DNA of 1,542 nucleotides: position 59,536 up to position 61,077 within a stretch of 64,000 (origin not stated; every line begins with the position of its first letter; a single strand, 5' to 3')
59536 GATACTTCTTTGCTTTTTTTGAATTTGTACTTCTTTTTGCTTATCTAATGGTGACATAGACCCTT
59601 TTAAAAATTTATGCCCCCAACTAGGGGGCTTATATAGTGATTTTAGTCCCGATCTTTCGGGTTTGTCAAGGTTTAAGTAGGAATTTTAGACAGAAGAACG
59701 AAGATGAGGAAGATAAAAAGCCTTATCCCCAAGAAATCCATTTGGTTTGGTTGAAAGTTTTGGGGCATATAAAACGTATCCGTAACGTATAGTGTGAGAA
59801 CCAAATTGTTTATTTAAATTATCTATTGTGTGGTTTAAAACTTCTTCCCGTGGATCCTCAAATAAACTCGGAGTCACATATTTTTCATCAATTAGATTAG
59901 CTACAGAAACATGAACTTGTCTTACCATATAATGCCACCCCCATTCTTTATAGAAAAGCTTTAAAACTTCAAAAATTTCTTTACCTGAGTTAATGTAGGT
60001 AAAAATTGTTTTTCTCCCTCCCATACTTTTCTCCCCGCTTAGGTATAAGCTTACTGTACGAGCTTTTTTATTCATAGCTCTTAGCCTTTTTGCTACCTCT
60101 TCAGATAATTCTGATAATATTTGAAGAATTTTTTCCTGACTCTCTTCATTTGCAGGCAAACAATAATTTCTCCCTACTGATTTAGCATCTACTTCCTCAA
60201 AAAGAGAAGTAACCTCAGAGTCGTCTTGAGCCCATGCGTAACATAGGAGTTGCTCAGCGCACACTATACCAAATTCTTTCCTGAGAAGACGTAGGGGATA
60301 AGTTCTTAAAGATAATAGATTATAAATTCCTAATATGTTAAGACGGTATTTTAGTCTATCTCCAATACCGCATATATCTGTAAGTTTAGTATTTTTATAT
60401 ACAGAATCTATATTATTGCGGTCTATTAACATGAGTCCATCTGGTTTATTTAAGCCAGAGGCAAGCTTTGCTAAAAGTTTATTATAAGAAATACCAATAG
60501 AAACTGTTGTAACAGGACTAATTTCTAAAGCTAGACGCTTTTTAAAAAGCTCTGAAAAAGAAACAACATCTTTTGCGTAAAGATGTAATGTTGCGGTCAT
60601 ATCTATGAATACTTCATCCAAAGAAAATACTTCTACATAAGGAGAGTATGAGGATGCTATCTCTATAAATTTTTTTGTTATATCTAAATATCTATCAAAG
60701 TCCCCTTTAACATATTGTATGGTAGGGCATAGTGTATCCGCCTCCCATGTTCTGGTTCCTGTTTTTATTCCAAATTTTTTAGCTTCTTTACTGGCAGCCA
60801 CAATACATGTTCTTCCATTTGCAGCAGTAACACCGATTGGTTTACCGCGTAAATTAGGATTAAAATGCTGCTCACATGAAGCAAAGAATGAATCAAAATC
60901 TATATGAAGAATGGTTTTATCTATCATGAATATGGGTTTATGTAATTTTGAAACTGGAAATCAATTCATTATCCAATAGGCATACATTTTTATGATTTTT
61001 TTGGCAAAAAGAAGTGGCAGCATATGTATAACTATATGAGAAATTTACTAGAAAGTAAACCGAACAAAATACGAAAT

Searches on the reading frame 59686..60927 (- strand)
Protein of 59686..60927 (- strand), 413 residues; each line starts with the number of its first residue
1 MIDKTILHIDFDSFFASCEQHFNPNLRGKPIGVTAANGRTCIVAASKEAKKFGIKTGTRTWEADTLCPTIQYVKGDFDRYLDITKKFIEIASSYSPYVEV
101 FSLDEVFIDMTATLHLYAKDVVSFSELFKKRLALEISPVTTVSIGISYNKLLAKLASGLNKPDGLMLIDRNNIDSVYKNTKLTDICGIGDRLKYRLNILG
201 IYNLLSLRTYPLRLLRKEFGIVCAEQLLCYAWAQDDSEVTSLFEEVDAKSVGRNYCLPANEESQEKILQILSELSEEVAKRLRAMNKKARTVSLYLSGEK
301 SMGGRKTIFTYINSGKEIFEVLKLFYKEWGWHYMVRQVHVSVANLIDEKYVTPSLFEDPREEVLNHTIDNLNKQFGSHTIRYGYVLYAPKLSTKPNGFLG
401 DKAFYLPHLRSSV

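Call 74: search_protein_families(library=pfam, proteins=[window:59686-60927:-], max_evalue=0.0001)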
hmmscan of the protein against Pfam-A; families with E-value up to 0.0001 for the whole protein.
window:59686-60927:- (413 aa): 3 families
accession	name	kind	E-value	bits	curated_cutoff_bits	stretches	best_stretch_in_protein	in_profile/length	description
PF00817.25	IMS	-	1.5e-41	142.2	23.2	1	9-157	1-147/148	impB/mucB/samB family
PF11799.13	IMS_C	-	2.2e-13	51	20.7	1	249-352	2-106/109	impB/mucB/samB family C-terminal domain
PF21999.2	IMS_HHH_1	-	1.6e-05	25.7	27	0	184-227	2-45/53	DNA polymerase-iota, thumb domain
